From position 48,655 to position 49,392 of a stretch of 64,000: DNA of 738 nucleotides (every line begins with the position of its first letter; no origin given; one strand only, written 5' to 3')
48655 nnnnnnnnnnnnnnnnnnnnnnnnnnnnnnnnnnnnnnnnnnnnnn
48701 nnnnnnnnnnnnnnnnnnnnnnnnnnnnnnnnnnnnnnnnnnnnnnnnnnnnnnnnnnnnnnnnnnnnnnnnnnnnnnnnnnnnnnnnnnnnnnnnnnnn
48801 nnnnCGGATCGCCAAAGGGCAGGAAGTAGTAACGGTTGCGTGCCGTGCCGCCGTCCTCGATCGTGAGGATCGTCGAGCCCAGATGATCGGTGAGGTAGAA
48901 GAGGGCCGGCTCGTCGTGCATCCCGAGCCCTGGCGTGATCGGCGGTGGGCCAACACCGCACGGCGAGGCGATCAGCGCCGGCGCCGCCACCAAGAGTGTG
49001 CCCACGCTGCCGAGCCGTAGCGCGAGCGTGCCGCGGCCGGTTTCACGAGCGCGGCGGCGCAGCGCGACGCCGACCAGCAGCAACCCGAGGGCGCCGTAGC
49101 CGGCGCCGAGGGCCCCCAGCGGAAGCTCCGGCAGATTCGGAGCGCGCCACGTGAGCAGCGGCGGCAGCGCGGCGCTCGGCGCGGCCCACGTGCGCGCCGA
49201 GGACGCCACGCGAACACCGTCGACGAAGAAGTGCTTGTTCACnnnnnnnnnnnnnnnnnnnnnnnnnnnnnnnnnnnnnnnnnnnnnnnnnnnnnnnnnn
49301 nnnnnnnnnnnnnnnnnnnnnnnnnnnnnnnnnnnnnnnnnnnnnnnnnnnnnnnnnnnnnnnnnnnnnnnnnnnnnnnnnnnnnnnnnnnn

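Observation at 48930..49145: Sorting-signal-like hydrophobic hairpin inserted inside the RHS protein just before the core domain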

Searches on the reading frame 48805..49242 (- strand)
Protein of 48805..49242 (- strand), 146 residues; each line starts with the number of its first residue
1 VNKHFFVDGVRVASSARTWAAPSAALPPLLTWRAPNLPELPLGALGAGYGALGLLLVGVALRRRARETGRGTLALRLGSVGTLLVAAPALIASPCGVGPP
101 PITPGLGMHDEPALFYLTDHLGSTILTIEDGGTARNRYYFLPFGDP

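Call 15: find_related_loci(query=A2, collection=genome_contigs, flank=10000)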
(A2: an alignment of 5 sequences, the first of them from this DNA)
Query A2 (146 aa) in genome_contigs; peptide patterns used: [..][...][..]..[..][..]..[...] (x = any residue, [..] = any of these).
17 stretches matched a pattern; 1 encode a relative of the query (tblastn E <= 1e-3); 1 distinct loci.
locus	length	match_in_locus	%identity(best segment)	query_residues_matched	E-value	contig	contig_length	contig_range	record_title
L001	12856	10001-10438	84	1-146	3e-68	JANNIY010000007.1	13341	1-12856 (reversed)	MAG: Deltaproteobacteria bacterium isolate SOY_40_metabat_221 SOY_40_k141_1031643, whole genome shotgun sequence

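Call 17: find_related_loci(query=A2, collection=metagenome_contigs, flank=10000)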
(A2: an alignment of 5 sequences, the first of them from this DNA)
Query A2 (146 aa) in metagenome_contigs; peptide patterns used: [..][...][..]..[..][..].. (x = any residue, [..] = any of these).
153 stretches matched a pattern; 5 encode a relative of the query (tblastn E <= 1e-3); 5 distinct loci.
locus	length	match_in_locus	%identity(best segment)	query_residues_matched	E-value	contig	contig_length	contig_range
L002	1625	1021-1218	79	81-146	1e-32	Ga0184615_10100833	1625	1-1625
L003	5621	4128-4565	51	1-146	2e-31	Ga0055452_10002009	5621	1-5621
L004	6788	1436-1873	51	1-146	2e-31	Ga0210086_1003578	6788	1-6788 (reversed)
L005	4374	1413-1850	51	1-146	2e-31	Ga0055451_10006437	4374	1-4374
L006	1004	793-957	80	92-146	1e-27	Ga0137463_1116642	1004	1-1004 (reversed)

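Call 31: search_protein_representatives(alignment_id=A2)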
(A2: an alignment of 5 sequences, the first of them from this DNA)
Query: 5 sequences, 146 profile positions. Proteins with E-value up to 0.001 (for the whole library): 35; up to 1e-10: 17; up to 1e-30: 9. The best 35 are listed.
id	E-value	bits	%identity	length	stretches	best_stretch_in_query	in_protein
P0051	8.0e-73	259.5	-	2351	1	1-146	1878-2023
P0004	3.3e-64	231.5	-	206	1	1-133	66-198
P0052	7.4e-55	201.2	-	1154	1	1-146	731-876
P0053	1.8e-53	196.7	-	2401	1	1-146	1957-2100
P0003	1.4e-44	167.9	-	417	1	45-146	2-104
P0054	8.0e-36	139.4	-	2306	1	1-145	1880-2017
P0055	1.2e-33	132.4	-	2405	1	1-145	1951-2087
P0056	5.2e-33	130.3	-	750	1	1-145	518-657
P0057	4.5e-32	127.3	-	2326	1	1-146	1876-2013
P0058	2.3e-30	121.7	-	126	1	83-146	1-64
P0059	3.5e-27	111.4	-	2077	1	1-145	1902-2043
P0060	6.8e-27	110.5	-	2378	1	1-145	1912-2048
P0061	4.2e-24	101.4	-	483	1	1-144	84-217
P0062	5.9e-21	91.2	-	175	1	1-145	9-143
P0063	2.8e-19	85.8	-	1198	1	2-133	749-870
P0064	6.2e-11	58.7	-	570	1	2-145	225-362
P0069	3.3e-06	43.4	-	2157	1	3-145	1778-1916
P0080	3.9e-04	36.7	-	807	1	2-144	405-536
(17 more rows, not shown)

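Call 36: find_encoding_contigs(protein=P0051, flank=3000, max_places=4)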
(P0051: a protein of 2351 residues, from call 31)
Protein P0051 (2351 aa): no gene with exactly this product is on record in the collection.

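Call 37: list_cluster_members(proteins=[P0051, P0053, P0054, P0055, P0057, P0059, P0060, P0069, P0064, P0080])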
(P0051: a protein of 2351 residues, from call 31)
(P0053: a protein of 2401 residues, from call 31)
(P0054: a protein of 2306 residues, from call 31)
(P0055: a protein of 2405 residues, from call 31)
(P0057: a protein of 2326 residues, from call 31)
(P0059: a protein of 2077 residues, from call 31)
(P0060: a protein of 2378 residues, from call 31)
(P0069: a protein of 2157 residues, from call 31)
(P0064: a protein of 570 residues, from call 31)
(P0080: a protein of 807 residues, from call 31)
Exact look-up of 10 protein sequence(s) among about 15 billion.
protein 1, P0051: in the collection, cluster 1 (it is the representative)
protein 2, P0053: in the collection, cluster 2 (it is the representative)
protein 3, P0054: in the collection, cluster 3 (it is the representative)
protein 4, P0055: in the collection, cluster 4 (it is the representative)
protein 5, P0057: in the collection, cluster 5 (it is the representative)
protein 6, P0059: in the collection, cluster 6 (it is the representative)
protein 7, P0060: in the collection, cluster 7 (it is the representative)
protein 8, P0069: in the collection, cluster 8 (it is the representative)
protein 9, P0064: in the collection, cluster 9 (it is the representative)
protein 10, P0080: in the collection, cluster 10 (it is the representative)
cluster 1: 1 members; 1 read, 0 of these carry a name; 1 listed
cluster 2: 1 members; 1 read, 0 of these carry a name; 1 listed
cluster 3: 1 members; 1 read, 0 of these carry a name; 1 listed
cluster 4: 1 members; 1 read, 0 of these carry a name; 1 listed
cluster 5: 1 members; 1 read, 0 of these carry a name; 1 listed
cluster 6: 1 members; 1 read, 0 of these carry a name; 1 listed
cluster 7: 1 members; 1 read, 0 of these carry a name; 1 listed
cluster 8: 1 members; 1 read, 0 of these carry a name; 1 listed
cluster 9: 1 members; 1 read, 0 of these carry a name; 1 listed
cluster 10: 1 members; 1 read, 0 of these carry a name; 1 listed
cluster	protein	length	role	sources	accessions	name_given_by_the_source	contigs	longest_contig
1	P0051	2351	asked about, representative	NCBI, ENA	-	-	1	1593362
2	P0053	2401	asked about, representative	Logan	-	-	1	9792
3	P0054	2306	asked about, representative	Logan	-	-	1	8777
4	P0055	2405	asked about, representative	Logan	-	-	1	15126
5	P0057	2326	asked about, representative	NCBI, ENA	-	-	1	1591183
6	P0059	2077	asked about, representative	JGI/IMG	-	-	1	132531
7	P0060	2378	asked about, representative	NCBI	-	-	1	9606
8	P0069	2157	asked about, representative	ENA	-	-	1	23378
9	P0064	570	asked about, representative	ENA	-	-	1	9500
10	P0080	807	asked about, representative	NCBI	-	-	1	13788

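Call 38: find_encoding_contigs(protein=P0057, flank=8000, max_places=3)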
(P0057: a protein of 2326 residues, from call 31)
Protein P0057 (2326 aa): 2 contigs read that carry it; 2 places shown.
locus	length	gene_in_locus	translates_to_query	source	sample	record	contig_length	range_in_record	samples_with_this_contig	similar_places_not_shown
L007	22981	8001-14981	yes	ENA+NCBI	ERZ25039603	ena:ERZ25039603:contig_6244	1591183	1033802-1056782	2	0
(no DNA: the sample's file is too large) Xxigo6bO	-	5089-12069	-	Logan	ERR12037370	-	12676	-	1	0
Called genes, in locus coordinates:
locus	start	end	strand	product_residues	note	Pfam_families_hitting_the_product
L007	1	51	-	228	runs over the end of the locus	PF01548:DEDD_Tnp_IS110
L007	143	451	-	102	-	-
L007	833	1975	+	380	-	PF11949:DUF3466 (faint)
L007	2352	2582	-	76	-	-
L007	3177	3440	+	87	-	PF11042:DUF2750 (weak)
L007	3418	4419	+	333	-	-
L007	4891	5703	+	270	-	-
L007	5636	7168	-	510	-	PF20154:LNT_N, PF00795:CN_hydrolase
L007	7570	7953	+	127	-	-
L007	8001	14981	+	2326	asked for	PF03534:SpvB, PF05593:RHS_repeat (faint), PF13517:FG-GAP_3, PF12256:TcdB_toxin_midN, PF25023:TEN_YD-shell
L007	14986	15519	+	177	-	PF15428:Imm26 (weak)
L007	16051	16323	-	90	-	-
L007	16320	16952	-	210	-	-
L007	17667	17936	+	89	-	PF01176:eIF-1a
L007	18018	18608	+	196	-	PF00132:Hexapep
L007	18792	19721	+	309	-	PF00551:Formyl_trans_N, PF02911:Formyl_trans_C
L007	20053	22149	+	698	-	PF00009:GTP_EFTU, PF03144:GTP_EFTU_D2, PF22042:EF-G_D2, PF14492:EFG_III, PF16658:RF3_C (weak), PF03764:EFG_IV, PF00679:EFG_C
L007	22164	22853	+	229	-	PF13481:AAA_25 (weak)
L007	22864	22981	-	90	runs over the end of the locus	-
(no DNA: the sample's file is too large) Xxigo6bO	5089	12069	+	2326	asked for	PF03534:SpvB, PF05593:RHS_repeat (faint), PF13517:FG-GAP_3, PF12256:TcdB_toxin_midN, PF25023:TEN_YD-shell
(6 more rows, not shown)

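Call 39: find_encoding_contigs(protein=P0059, flank=8000, max_places=2)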
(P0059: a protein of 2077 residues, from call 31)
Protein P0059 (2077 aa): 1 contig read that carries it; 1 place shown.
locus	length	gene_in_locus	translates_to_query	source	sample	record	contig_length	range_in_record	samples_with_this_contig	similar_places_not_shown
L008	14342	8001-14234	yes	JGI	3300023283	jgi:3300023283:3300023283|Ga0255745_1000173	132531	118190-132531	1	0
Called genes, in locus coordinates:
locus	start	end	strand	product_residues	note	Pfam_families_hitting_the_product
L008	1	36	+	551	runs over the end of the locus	PF00072:Response_reg, PF01590:GAF (weak), PF13185:GAF_2, PF13492:GAF_3, PF00512:HisKA, PF02518:HATPase_c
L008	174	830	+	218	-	-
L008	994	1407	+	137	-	PF13441:Gly-zipper_YMGG (faint), PF13436:Gly-zipper_OmpA (weak)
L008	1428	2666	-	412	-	PF05935:Arylsulfotrans (faint), PF13360:PQQ_2 (faint), PF14269:Arylsulfotran_2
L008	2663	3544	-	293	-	PF13640:2OG-FeII_Oxy_3, PF13661:2OG-FeII_Oxy_4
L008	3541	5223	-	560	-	-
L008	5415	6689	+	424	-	PF01384:PHO4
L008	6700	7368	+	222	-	PF01865:PhoU_div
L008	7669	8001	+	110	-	-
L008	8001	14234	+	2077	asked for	PF03534:SpvB, PF05593:RHS_repeat (faint), PF01839:FG-GAP (faint), PF13517:FG-GAP_3 (faint), PF12256:TcdB_toxin_midN, PF25023:TEN_YD-shell (faint)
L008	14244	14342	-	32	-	?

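Call 40: find_encoding_contigs(protein=P0069, flank=8000, max_places=2)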
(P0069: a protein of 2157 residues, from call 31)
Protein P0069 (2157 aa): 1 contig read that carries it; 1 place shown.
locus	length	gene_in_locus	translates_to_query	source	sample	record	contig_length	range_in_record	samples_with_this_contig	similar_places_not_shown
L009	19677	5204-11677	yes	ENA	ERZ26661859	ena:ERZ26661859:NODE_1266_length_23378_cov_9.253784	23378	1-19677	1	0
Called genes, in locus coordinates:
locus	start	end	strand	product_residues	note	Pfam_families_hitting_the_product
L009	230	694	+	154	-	-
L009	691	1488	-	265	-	-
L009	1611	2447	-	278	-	PF02353:CMAS (weak), PF13489:Methyltransf_23, PF01209:Ubie_methyltran, PF08003:Methyltransf_9, PF08241:Methyltransf_11, PF08242:Methyltransf_12, PF13649:Methyltransf_25, PF13847:Methyltransf_31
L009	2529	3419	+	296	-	PF00685:Sulfotransfer_1, PF13469:Sulfotransfer_3 (weak)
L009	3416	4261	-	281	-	PF13489:Methyltransf_23, PF05175:MTS (faint), PF13847:Methyltransf_31, PF08241:Methyltransf_11, PF08242:Methyltransf_12, PF13649:Methyltransf_25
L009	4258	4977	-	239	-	PF07722:Peptidase_C26, PF00117:GATase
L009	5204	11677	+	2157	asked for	PF03534:SpvB, PF13517:FG-GAP_3 (faint), PF12256:TcdB_toxin_midN, PF05593:RHS_repeat (weak), PF25023:TEN_YD-shell (weak)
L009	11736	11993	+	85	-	-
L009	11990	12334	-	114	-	PF00677:Lum_binding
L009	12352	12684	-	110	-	PF03992:ABM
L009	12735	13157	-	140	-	PF13436:Gly-zipper_OmpA (weak)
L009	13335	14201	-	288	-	PF00561:Abhydrolase_1, PF12146:Hydrolase_4, PF12697:Abhydrolase_6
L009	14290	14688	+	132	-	PF18029:Glyoxalase_6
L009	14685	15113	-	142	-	PF18029:Glyoxalase_6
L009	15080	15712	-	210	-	PF02798:GST_N, PF13417:GST_N_3, PF13409:GST_N_2, PF00043:GST_C, PF13410:GST_C_2, PF14497:GST_C_3 (weak)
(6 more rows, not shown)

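Call 41: find_encoding_contigs(protein=P0055, flank=8000, max_places=2)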
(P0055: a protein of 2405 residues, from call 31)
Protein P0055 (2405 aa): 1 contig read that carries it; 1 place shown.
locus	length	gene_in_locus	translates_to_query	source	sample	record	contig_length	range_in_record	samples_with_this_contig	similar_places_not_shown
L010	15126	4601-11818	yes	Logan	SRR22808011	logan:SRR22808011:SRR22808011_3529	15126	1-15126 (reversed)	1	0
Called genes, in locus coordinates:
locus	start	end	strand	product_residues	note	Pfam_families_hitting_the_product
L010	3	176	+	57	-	?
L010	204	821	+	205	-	PF02798:GST_N, PF13409:GST_N_2, PF13417:GST_N_3, PF18485:GST_N_5 (weak), PF17172:GST_N_4 (weak), PF00043:GST_C, PF13410:GST_C_2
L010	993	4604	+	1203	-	PF05593:RHS_repeat (faint), PF25023:TEN_YD-shell (faint)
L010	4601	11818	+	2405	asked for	PF03534:SpvB, PF01839:FG-GAP (faint), PF13517:FG-GAP_3 (faint), PF05593:RHS_repeat (faint), PF12256:TcdB_toxin_midN, PF25023:TEN_YD-shell, PF15649:Tox-REase-7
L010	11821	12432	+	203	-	PF13646:HEAT_2 (weak)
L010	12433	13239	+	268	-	PF02517:Rce1-like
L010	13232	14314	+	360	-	-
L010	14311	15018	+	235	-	PF01790:LGT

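Call 44: find_homologous_proteins(query=A3, max_evalue=1e-10)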
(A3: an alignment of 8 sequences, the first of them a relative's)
Query A3 (8 sequences) (2351 aa, profile of the alignment): 919 proteins with E <= 1e-10 among 8000 candidates; the best 120 are listed.
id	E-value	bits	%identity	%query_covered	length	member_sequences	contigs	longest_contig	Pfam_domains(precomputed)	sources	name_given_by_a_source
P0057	0.0e+0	3413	45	89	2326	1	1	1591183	PF12256.15,PF05593.20,PF13517.13,PF25023.2,PF03534.19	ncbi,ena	-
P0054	0.0e+0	3365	45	89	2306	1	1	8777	PF01839.30,PF12256.15,PF20041.6,PF05593.20,PF13517.13,PF25023.2,PF03534.19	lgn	-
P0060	0.0e+0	3330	42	89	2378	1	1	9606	PF01839.30,PF12256.15,PF05593.20,PF13517.13,PF25023.2,PF03534.19,PF21955.1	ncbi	-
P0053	0.0e+0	3311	44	91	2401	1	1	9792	PF12256.15,PF05593.20,PF13517.13,PF25023.2,PF03534.19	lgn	-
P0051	0.0e+0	3245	100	100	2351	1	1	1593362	PF12256.15,PF05593.20,PF13517.13,PF25023.2,PF03534.19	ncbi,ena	-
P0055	0.0e+0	3231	41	88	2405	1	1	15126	PF15649.13,PF01839.30,PF12256.15,PF05593.20,PF13517.13,PF25023.2,PF03534.19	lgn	-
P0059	0.0e+0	3070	44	87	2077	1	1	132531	PF01839.30,PF12256.15,PF05593.20,PF13517.13,PF25023.2,PF03534.19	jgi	-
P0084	0.0e+0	2675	51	89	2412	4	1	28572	PF12256.15,PF05593.20,PF13517.13,PF09533.16,PF25023.2,PF03534.19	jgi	jgi:RHS repeat-associated protein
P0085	0.0e+0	2366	41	90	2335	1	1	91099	PF01839.30,PF12256.15,PF05593.20,PF13517.13,PF25023.2,PF03534.19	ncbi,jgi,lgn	-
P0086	1.0e-235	804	29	49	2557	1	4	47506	PF12256.15,PF05593.20,PF13517.13,PF25023.2,PF18884.6,PF03534.19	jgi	jgi:RHS repeat-associated protein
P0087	3.4e-217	742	26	53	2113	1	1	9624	PF01839.30,PF12256.15,PF20041.6,PF05593.20,PF13517.13,PF25023.2,PF03534.19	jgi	-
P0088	6.2e-215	735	26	80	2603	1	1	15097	PF12256.15,PF05593.20,PF25023.2,PF18884.6,PF03534.19,PF18431.7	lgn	-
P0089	1.5e-205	704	24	50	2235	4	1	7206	PF01839.30,PF12256.15,PF05593.20,PF13517.13,PF25023.2,PF03534.19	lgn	-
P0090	6.2e-205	702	29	48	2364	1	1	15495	PF12256.15,PF05593.20,PF13517.13,PF25023.2,PF03534.19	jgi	-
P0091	5.1e-198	679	26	48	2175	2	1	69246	PF01839.30,PF12256.15,PF05593.20,PF13517.13,PF25023.2,PF03534.19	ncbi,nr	ncbi:MAG: FG-GAP-like repeat-containing protein [Candidatus Omnitrophica bacterium]|nr:FG-GAP-like r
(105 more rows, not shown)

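Call 71: search_protein_families(library=pfam, proteins=[P0086, P0090, P0053], max_evalue=0.001)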
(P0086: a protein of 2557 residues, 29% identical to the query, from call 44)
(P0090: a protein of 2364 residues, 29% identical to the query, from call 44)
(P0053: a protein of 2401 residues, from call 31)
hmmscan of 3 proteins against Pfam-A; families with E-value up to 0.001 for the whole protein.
P0086 (2557 aa): 6 families
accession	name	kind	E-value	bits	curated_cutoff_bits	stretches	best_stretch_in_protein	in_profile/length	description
PF05593.20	RHS_repeat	-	4.8e-42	142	22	3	1341-1377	1-37/38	RHS Repeat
PF12256.14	TcdB_toxin_midN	-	1e-27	97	24.8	1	763-891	25-166/181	Insecticide toxin TcdB middle/N-terminal region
PF03534.18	SpvB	-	2.1e-18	67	22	1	52-201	1-174/287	Salmonella virulence plasmid 65kDa B protein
PF18884.5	TSP3_bac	-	2.6e-07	30.8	25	1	1944-1965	1-22/22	Bacterial TSP3 repeat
PF13517.12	FG-GAP_3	-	4.9e-07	30.7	26.9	1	705-782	1-60/61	FG-GAP-like repeat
PF20041.5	DUF6443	-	5.2e-05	23.9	27.8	0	1172-1217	21-67/137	Domain of unknown function (DUF6443)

P0090 (2364 aa): 6 families
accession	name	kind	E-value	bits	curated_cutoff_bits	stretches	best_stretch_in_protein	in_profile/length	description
PF05593.20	RHS_repeat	-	9.8e-41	137.8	22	4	1354-1389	1-36/38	RHS Repeat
PF12256.14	TcdB_toxin_midN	-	5.4e-22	78.4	24.8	1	783-925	21-166/181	Insecticide toxin TcdB middle/N-terminal region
PF03534.18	SpvB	-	2.2e-20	73.5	22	1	60-218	4-184/287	Salmonella virulence plasmid 65kDa B protein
PF13517.12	FG-GAP_3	-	1.3e-10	42.1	26.9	2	669-742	1-60/61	FG-GAP-like repeat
PF20041.5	DUF6443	-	4.3e-05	24.2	27.8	0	1225-1277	15-68/137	Domain of unknown function (DUF6443)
PF18884.5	TSP3_bac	-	0.0001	22.5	25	1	1952-1971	1-20/22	Bacterial TSP3 repeat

P0053 (2401 aa): 4 families
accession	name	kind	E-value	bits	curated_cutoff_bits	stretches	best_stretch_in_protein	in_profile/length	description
PF05593.20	RHS_repeat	-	1.2e-33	115.2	22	3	1272-1298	10-36/38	RHS Repeat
PF03534.18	SpvB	-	1.3e-14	54.6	22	1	58-139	2-82/287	Salmonella virulence plasmid 65kDa B protein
PF12256.14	TcdB_toxin_midN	-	2.3e-12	47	24.8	1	825-959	14-158/181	Insecticide toxin TcdB middle/N-terminal region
PF13517.12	FG-GAP_3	-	9.6e-09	36.2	26.9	1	405-472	1-60/61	FG-GAP-like repeat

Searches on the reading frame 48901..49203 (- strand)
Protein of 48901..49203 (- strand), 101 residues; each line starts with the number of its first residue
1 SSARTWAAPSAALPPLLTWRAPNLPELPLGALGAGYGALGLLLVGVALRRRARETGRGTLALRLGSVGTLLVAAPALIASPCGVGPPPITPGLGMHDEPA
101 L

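Call 6: search_protein_families(library=ncbifam, proteins=[window:48907-49179:-], max_evalue=1)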
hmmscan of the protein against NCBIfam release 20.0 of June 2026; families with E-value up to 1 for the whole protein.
seq(91 aa): 0 families

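Call 12: find_homologous_proteins(query=window:48901-49203:-, max_evalue=0.001)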
Query seq(101 aa): 155 candidates shared short words with the query, none scored E <= 0.001.
